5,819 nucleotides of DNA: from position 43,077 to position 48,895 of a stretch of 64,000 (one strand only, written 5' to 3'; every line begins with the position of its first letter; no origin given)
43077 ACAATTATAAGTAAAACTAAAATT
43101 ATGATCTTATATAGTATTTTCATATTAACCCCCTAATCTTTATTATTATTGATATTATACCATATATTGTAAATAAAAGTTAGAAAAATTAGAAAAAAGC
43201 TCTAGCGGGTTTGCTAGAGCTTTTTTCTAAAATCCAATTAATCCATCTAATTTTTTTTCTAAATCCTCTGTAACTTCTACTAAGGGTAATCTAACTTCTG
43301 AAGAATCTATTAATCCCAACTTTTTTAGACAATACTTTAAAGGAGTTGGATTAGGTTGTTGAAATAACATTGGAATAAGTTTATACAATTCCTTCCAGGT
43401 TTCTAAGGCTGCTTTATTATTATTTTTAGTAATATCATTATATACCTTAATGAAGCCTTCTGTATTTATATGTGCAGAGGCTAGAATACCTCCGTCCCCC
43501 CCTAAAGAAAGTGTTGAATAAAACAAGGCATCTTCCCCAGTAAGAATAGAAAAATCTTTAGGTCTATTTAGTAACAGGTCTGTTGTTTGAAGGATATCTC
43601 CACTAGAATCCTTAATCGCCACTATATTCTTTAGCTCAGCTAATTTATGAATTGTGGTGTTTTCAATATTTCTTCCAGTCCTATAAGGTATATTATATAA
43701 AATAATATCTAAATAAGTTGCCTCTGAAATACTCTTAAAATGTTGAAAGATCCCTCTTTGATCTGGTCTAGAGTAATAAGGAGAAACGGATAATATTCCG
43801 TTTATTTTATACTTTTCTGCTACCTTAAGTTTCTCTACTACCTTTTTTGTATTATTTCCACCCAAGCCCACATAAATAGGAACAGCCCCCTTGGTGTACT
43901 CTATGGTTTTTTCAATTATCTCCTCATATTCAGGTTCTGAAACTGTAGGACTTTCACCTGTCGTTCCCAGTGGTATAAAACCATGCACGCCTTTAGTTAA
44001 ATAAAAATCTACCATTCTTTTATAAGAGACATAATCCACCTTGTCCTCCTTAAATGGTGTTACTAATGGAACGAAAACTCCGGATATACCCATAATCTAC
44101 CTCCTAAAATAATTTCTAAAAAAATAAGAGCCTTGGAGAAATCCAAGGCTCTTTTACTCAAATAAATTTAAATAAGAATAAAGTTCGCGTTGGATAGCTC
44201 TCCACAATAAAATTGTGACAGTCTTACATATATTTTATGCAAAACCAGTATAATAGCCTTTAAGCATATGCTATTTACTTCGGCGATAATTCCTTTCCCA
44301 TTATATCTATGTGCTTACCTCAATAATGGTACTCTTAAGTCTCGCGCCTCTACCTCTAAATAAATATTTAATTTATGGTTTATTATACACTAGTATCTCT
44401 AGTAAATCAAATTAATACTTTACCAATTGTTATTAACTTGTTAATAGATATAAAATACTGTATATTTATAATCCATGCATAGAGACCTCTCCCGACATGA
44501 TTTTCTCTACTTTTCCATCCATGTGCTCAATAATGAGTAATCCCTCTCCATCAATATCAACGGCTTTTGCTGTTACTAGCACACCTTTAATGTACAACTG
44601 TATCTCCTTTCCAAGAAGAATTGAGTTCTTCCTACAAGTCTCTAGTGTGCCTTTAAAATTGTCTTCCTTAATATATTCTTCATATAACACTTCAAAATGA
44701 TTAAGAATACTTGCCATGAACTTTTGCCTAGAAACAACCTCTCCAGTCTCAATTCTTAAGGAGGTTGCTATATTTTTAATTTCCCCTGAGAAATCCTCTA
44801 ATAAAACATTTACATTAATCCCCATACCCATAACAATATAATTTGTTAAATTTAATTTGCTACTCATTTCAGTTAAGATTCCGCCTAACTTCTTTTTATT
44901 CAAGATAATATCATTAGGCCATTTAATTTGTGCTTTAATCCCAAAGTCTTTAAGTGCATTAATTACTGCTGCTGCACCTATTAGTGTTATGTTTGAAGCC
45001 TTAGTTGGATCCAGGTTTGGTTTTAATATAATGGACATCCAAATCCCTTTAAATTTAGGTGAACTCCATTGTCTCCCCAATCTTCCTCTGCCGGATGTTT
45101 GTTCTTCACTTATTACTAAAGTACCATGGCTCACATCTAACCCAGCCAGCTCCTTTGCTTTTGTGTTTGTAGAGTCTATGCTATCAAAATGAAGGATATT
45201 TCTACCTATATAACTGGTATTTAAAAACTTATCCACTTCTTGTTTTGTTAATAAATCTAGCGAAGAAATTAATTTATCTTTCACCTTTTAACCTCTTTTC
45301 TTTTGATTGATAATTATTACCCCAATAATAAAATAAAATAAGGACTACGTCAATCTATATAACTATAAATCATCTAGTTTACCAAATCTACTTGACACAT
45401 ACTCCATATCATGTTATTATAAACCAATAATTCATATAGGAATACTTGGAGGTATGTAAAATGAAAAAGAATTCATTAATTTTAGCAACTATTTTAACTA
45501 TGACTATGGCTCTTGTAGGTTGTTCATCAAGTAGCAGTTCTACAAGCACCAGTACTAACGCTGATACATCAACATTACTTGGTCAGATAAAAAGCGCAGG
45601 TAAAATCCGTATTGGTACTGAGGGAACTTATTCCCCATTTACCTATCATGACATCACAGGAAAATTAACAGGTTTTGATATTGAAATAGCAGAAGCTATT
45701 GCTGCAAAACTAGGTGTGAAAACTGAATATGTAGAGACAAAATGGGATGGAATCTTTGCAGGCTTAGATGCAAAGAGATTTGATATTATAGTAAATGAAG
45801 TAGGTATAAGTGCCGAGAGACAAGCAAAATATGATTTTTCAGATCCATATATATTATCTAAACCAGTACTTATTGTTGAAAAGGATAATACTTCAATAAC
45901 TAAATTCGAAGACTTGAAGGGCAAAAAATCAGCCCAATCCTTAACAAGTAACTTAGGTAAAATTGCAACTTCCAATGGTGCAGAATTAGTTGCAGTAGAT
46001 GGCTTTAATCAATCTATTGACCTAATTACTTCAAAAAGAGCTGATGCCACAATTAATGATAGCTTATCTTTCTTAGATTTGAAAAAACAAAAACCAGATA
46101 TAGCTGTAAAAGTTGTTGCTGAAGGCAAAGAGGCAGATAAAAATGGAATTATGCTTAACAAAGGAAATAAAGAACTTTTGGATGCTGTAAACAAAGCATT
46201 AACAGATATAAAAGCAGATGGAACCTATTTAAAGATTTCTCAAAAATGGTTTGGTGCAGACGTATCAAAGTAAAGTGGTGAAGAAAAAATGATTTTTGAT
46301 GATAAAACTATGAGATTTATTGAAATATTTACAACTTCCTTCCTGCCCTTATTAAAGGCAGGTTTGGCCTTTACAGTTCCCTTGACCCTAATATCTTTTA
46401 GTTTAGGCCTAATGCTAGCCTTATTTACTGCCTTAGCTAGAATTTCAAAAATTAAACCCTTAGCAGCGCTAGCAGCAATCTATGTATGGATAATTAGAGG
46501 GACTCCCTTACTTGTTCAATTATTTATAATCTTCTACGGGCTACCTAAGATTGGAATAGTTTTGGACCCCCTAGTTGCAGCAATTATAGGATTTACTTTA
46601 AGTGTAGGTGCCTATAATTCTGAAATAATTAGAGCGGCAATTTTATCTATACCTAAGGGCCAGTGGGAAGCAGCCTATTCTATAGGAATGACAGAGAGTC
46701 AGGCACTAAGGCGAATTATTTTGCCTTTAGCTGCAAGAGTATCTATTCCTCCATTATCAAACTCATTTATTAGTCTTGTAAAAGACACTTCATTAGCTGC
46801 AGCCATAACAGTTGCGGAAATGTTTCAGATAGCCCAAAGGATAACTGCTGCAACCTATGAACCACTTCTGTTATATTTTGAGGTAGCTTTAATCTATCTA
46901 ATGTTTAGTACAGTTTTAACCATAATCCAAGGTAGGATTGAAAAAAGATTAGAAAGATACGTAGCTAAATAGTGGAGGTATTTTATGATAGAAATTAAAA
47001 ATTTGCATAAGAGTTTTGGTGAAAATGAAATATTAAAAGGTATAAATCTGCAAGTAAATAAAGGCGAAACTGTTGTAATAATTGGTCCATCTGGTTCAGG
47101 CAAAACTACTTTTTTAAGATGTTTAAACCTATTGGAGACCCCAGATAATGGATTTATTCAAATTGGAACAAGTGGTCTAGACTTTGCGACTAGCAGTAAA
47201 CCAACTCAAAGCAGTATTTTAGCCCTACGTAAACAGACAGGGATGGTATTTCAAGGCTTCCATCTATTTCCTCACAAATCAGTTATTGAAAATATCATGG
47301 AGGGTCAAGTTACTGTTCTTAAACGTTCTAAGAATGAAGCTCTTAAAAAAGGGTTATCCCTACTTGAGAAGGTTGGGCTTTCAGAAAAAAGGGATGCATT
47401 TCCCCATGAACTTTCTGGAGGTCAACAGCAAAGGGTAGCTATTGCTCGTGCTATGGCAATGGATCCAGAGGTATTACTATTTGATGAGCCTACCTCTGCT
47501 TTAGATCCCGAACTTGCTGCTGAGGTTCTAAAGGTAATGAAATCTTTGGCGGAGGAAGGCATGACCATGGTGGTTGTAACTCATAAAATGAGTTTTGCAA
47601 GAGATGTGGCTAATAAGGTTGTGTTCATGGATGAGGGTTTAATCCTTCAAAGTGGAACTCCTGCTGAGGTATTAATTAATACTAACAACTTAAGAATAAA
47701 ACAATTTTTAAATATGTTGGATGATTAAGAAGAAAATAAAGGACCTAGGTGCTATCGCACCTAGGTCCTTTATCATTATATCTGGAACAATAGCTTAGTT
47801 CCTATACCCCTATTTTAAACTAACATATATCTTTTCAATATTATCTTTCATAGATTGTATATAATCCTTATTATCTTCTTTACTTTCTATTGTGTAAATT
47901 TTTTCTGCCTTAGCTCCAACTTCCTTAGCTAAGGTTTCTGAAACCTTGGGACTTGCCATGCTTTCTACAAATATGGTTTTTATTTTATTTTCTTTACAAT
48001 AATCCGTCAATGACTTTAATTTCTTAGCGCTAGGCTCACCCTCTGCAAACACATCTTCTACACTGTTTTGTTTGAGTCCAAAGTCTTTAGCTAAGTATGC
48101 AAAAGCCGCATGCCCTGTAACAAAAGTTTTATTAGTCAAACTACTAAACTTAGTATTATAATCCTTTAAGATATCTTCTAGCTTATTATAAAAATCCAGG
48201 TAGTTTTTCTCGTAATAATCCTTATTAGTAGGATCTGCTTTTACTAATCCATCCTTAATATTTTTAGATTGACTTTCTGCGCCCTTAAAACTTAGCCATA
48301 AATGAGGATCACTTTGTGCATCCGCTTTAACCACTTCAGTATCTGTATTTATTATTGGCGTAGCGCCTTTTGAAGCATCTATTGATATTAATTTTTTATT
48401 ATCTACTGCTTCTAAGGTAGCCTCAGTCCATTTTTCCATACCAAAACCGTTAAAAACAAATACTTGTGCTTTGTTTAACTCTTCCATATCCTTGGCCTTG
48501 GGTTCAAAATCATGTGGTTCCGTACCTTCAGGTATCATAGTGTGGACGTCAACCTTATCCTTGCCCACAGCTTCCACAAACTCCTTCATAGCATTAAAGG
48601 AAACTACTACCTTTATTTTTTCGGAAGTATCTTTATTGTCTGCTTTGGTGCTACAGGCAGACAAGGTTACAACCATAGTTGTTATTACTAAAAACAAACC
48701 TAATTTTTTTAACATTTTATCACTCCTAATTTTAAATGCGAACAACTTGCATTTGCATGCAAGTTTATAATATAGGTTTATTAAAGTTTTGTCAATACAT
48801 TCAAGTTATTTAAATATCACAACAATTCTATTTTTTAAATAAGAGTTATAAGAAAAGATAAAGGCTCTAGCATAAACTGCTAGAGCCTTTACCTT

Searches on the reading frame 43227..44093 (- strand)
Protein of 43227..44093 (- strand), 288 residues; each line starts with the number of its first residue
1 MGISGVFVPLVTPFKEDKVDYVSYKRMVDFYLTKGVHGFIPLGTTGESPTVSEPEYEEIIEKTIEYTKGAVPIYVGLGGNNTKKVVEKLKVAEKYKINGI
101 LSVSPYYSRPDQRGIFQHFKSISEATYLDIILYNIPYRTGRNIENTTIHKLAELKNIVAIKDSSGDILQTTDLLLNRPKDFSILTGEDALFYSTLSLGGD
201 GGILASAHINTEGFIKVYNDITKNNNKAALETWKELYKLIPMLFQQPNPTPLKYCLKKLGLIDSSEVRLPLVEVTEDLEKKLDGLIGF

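Call 50: search_protein_families(library=pfam, proteins=[window:43227-44093:-], max_evalue=0.001)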
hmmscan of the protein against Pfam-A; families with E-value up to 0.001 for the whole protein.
window:43227-44093:- (288 aa): 1 family
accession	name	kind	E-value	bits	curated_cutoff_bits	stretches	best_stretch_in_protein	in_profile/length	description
PF00701.28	DHDPS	-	2.4e-73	246.8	22.1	1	4-283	3-283/289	Dihydrodipicolinate synthetase family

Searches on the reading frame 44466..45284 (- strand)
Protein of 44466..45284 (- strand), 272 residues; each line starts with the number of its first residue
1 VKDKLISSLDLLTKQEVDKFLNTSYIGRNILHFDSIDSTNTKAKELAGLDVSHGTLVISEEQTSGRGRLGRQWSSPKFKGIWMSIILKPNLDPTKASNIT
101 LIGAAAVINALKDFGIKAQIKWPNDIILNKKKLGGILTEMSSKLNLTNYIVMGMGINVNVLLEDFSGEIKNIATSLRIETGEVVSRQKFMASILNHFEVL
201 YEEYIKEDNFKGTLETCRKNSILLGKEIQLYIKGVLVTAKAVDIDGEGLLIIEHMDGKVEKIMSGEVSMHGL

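Call 50: search_protein_families(library=pfam, proteins=[window:44466-45284:-], max_evalue=0.001)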
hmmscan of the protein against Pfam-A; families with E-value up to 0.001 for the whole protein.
window:44466-45284:- (272 aa): 4 families
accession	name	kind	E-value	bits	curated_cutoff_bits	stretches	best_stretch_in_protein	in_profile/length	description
PF03099.24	BPL_LplA_LipB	-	9.1e-23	81.1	21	1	34-157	3-133/133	Biotin/lipoate A/B protein ligase family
PF02237.23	BPL_C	-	9.7e-08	32.3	21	1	224-269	2-47/48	Biotin protein ligase C terminal domain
PF16917.10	BPL_LplA_LipB_2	-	2.4e-07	30.9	27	1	81-204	42-169/183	Biotin/lipoate A/B protein ligase family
PF21948.1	LplA-B_cat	-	6.7e-05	23.4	27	1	104-197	97-199/200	Lipoyl protein ligase A/B catalytic domain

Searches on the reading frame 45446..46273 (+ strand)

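Call 50: search_protein_families(library=pfam, proteins=[window:45446-46273:+], max_evalue=0.001)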
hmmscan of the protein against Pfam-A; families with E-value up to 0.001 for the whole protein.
window:45446-46273:+ (275 aa): 3 families
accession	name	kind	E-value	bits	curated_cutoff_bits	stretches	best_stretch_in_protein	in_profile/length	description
PF00497.25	SBP_bac_3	-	1.4e-46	157.9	26.4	1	54-270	1-131/132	Bacterial extracellular solute-binding proteins, family 3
PF10613.14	Lig_chan-Glu_bd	-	9.8e-07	29.3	30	1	73-138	41-105/115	Ligated ion channel L-glutamate- and glycine-binding site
PF12974.12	Phosphonate-bd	-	1e-05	25.5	27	1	84-264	22-225/242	ABC transporter, phosphonate, periplasmic substrate-binding protein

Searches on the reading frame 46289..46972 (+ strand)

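Call 50: search_protein_families(library=pfam, proteins=[window:46289-46972:+], max_evalue=0.001)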
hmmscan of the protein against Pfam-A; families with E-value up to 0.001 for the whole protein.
window:46289-46972:+ (227 aa): 1 family
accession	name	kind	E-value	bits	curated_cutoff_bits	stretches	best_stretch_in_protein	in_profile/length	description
PF00528.27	BPD_transp_1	-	3.1e-24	86.1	26.4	1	40-222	1-183/184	Binding-protein-dependent transport system inner membrane component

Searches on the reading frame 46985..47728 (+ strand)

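Call 50: search_protein_families(library=pfam, proteins=[window:46985-47728:+], max_evalue=0.001)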
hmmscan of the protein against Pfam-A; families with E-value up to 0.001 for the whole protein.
window:46985-47728:+ (247 aa): 9 families
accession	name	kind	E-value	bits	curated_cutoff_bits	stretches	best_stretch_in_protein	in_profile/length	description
PF00005.33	ABC_tran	-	9.1e-35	120.7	25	1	17-171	1-137/137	ABC transporter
PF13304.12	AAA_21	-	1.2e-15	58.8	27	2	140-200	235-298/304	AAA domain, putative AbiEii toxin, Type IV TA system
PF02463.25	SMC_N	-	1.5e-07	31.5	40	1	21-209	19-206/220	RecF/RecN/SMC N terminal domain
PF13476.12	AAA_23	-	1.5e-05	26.2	27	1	2-102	2-87/201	AAA domain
PF13175.12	AAA_15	-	9.2e-05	22.7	32.1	0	22-54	21-50/374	AAA ATPase domain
PF09818.15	ABC_ATPase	-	0.0004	19.9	23.2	0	141-195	156-226/283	P-loop domain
PF13191.12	AAA_16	-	0.00048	21.1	32.6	0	24-60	19-58/167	AAA ATPase domain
PF13555.12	AAA_29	-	0.00091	19.4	27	0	23-53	18-48/61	P-loop containing region of AAA domain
PF25199.1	nSTAND_NTPase5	-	0.00092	19.5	34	0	17-45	29-59/145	Novel STAND NTPase 5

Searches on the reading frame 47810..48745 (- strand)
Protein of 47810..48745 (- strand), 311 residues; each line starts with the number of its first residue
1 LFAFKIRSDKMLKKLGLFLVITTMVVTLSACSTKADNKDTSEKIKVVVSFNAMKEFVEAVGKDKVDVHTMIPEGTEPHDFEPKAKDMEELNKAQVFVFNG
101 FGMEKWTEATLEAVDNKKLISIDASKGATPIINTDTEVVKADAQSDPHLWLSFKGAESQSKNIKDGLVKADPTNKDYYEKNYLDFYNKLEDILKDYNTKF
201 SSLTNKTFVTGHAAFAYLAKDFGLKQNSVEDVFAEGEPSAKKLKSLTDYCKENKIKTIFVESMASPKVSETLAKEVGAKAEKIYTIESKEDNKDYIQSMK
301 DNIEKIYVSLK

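Call 50: search_protein_families(library=pfam, proteins=[window:47810-48745:-], max_evalue=0.001)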
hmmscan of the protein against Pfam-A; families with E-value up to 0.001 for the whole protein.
window:47810-48745:- (311 aa): 1 family
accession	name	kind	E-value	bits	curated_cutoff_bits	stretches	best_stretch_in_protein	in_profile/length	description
PF01297.22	ZnuA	-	6.8e-77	258.9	29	1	46-306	1-260/263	Zinc-uptake complex component A periplasmic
